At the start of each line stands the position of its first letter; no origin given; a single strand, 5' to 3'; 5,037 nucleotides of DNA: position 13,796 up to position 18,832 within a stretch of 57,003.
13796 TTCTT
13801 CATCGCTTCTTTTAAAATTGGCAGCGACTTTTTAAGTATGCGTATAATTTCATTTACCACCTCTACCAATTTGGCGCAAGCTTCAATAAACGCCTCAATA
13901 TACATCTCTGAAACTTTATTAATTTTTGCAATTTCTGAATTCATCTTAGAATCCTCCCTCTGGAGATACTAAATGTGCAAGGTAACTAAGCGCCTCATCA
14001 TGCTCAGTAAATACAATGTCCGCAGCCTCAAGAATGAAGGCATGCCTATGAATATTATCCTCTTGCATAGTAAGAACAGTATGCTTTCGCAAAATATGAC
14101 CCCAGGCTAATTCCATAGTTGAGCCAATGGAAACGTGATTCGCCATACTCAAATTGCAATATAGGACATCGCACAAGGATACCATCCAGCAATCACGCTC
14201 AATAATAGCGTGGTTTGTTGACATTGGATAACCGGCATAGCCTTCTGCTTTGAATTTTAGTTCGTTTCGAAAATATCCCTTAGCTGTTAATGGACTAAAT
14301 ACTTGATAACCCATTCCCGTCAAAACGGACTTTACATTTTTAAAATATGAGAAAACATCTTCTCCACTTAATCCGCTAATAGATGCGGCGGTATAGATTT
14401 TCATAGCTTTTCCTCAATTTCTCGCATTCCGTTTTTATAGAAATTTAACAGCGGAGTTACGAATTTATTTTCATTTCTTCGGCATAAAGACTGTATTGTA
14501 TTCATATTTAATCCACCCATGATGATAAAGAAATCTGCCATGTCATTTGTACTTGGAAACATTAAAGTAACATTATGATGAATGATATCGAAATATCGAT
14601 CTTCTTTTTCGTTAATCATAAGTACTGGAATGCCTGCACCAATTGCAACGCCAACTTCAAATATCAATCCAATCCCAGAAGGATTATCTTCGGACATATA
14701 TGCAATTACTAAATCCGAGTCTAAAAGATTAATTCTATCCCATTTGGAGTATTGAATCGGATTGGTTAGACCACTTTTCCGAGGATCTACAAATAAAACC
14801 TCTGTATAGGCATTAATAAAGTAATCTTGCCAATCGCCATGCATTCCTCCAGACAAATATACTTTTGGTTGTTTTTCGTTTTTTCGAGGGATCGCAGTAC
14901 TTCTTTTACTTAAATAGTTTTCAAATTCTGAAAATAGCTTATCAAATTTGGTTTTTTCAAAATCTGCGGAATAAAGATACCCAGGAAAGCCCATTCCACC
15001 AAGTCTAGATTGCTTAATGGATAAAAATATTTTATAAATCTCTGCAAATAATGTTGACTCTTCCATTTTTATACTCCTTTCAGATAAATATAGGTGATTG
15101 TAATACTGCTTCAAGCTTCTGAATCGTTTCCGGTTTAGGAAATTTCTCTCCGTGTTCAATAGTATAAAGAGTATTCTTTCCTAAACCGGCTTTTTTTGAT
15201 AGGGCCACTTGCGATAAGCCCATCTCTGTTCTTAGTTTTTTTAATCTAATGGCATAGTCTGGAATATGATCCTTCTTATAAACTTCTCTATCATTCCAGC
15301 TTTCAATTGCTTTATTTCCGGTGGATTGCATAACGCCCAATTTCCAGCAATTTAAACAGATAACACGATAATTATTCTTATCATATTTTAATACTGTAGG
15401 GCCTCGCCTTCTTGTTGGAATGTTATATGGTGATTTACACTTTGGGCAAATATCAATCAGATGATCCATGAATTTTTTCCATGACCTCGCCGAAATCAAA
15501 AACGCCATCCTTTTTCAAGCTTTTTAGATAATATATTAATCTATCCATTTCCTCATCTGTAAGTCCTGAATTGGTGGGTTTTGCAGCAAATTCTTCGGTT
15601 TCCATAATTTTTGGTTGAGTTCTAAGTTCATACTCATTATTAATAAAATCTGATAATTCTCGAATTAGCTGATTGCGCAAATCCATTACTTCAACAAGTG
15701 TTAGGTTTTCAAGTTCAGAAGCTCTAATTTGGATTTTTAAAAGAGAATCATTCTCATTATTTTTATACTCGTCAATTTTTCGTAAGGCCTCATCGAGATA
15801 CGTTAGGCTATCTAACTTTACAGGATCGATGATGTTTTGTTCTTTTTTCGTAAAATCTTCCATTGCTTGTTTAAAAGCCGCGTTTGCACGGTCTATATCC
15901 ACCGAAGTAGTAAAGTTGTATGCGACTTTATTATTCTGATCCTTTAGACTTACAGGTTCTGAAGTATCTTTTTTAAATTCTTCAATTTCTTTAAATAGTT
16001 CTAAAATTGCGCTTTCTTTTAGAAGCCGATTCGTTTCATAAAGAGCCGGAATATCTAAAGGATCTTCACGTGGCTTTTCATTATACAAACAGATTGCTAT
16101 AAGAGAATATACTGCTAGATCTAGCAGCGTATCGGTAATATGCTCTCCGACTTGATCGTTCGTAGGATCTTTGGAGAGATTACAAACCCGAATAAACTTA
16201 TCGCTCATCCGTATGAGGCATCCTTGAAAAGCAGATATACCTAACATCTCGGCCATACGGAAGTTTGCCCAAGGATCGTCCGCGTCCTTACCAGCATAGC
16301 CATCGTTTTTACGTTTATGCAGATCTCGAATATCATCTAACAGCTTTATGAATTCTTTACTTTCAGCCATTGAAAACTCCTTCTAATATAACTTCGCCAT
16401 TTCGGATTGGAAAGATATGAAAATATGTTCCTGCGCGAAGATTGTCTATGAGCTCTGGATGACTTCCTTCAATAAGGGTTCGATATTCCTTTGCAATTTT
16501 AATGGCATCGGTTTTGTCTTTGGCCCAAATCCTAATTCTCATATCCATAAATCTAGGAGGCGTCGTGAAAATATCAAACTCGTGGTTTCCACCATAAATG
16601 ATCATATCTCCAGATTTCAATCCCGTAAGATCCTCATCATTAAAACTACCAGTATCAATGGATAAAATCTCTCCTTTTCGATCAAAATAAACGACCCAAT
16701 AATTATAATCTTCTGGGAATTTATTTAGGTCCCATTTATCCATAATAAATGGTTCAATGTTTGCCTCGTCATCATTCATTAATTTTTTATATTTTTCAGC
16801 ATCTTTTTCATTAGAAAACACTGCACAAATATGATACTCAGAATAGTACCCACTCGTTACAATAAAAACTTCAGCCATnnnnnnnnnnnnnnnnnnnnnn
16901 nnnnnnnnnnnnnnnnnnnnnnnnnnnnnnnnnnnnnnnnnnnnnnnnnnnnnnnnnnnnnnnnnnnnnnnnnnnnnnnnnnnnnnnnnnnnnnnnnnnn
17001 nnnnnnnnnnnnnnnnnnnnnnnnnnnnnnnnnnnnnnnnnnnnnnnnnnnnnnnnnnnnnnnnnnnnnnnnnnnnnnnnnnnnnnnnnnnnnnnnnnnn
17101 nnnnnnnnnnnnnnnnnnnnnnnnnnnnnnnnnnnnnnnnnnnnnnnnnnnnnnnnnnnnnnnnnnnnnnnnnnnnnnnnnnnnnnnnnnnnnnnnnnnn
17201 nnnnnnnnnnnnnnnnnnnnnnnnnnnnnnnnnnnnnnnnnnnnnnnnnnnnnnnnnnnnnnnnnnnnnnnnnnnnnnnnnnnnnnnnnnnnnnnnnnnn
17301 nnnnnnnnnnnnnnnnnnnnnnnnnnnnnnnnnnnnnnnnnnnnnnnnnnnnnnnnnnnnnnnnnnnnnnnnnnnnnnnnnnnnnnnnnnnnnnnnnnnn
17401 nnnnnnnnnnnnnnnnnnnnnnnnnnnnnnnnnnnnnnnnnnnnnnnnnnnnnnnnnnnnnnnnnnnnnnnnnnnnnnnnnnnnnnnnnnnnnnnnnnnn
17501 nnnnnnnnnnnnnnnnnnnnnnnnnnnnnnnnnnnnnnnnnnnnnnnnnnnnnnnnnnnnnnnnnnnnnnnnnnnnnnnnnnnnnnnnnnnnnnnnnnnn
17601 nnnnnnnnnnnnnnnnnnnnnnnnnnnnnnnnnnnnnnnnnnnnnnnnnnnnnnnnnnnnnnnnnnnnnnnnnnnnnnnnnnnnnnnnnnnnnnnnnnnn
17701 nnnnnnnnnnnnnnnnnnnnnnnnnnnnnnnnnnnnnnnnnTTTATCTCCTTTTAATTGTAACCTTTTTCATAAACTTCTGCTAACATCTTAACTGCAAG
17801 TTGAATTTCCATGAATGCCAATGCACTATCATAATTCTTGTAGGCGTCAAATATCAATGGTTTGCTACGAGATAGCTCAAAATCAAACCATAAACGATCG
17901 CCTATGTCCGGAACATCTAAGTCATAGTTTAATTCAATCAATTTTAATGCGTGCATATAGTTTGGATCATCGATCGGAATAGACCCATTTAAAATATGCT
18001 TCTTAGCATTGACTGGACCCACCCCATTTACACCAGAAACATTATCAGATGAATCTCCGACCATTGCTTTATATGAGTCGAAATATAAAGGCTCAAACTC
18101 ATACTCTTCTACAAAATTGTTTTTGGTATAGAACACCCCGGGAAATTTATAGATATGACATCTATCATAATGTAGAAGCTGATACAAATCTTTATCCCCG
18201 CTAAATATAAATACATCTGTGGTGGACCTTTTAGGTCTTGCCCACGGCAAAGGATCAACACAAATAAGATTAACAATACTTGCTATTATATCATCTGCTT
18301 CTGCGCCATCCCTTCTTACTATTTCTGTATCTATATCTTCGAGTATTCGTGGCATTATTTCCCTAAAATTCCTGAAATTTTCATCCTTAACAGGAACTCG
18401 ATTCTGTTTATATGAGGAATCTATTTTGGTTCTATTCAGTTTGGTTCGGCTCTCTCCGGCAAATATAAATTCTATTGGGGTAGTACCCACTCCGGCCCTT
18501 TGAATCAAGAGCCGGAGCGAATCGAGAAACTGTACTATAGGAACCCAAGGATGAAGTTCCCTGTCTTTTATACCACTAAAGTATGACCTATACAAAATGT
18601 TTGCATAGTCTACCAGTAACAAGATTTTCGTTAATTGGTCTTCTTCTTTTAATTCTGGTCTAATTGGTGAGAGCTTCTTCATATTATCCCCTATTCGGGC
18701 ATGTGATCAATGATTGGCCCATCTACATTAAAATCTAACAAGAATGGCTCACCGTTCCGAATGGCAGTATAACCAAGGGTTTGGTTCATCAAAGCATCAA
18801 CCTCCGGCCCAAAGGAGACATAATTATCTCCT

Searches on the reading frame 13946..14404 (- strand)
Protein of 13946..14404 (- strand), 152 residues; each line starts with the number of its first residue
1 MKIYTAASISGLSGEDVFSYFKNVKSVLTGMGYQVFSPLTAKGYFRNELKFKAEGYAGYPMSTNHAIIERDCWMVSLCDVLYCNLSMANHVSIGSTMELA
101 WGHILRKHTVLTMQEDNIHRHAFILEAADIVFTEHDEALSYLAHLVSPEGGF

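Call 44: search_protein_families(library=phrogs, proteins=[window:13946-14404:-])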
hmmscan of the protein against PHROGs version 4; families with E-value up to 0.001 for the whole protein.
window:13946-14404:- (152 aa): 0 families

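Call 71: search_protein_families(library=pfam, proteins=[window:13946-14404:-], max_evalue=0.01)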
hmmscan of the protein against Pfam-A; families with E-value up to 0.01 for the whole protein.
window:13946-14404:- (152 aa): 1 family
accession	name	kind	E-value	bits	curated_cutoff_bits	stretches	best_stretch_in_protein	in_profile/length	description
PF05014.21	Nuc_deoxyrib_tr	-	3.4e-05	24.4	28.8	1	4-116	2-100/117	Nucleoside 2-deoxyribosyltransferase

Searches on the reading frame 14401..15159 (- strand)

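Call 16: search_protein_families(library=pfam, proteins=[window:14401-15159:-], max_evalue=0.001)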
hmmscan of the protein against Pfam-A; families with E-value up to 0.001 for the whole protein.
window:14401-15159:- (252 aa): 1 family
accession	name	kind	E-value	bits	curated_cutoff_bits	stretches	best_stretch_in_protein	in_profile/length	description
PF05014.21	Nuc_deoxyrib_tr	-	4.5e-05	24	28.8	1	141-196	56-104/117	Nucleoside 2-deoxyribosyltransferase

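Call 44: search_protein_families(library=phrogs, proteins=[window:14401-15159:-])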
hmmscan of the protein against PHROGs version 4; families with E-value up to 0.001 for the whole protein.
window:14401-15159:- (252 aa): 0 families

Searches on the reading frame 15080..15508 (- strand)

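Call 71: search_protein_families(library=pfam, proteins=[window:15080-15508:-], max_evalue=0.01)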
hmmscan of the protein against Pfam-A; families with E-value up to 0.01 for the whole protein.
window:15080-15508:- (142 aa): 6 families
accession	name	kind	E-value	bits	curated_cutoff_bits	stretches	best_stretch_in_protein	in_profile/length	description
PF01381.28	HTH_3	-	6.1e-11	42.6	23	1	89-139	1-51/55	Helix-turn-helix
PF13560.12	HTH_31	-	4.6e-08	33.7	27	1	85-136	2-54/64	Helix-turn-helix domain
PF12844.13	HTH_19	-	1.9e-07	31.4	30.2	1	87-132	2-47/64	Helix-turn-helix domain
PF13443.12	HTH_26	-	0.0007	20.2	22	1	88-132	1-46/63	Cro/C1-type HTH DNA-binding domain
PF14354.12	Lar_restr_allev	-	0.0042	17.7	28.6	1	21-74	6-57/58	Restriction alleviation protein Lar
PF14570.12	zf-RING_4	-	0.0082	16.3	27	0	7-29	26-48/48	RING/Ubox like zinc-binding domain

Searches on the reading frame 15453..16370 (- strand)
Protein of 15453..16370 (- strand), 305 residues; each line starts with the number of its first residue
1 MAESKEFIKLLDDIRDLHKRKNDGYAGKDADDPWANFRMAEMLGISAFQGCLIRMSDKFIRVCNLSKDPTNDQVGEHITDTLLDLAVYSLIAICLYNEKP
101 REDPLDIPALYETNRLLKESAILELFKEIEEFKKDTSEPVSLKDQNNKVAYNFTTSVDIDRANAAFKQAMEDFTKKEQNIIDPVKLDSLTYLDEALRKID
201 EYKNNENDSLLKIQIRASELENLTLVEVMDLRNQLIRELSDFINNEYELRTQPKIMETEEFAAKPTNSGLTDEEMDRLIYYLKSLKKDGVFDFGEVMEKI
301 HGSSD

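Call 16: search_protein_families(library=pfam, proteins=[window:15453-16370:-], max_evalue=0.001)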
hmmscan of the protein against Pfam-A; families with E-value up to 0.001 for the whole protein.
window:15453-16370:- (305 aa): 0 families

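Call 44: search_protein_families(library=phrogs, proteins=[window:15453-16370:-])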
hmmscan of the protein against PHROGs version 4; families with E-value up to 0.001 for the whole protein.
window:15453-16370:- (305 aa): 1 family
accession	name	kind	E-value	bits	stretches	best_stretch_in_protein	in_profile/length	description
phrog_1485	-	unknown function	1.5e-12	48.5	1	1-189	16-154/238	-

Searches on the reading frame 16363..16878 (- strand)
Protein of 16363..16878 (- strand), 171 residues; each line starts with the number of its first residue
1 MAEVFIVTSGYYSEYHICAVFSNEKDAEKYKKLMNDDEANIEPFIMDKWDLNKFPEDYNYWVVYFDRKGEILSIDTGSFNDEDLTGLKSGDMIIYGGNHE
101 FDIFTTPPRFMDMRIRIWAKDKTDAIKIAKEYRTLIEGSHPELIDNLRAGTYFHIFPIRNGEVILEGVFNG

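Call 44: search_protein_families(library=phrogs, proteins=[window:16363-16878:-])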
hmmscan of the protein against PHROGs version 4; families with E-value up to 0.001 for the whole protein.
window:16363-16878:- (171 aa): 0 families

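Call 70: search_protein_families(library=pfam, proteins=[window:16363-16878:-], max_evalue=0.01)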
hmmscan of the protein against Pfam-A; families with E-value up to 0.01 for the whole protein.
window:16363-16878:- (171 aa): 1 family
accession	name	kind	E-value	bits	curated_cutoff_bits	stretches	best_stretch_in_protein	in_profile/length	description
PF24024.1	DUF7336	-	2.4e-07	31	25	1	4-53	3-53/60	Domain of unknown function (DUF7336)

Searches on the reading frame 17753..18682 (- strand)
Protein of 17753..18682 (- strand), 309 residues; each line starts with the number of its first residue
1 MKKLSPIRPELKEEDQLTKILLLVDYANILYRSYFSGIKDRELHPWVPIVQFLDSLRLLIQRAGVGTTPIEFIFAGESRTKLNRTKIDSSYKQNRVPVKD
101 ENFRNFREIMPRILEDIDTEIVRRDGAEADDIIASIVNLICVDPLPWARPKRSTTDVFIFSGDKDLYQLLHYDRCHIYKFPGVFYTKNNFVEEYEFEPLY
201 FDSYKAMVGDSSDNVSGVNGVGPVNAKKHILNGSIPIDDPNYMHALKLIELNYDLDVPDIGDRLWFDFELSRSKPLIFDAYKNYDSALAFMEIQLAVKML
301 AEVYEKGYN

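Call 16: search_protein_families(library=pfam, proteins=[window:17753-18682:-], max_evalue=0.001)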
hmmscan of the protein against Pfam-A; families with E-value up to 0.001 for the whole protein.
window:17753-18682:- (309 aa): 2 families
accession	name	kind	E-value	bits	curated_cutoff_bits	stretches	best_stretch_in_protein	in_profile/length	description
PF02739.22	5_3_exonuc_N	-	7.2e-20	71.8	34.3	1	21-194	2-163/164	5'-3' exonuclease, N-terminal resolvase-like domain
PF01367.25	5_3_exonuc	-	7.4e-07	30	40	1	201-230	6-35/97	5'-3' exonuclease, C-terminal SAM fold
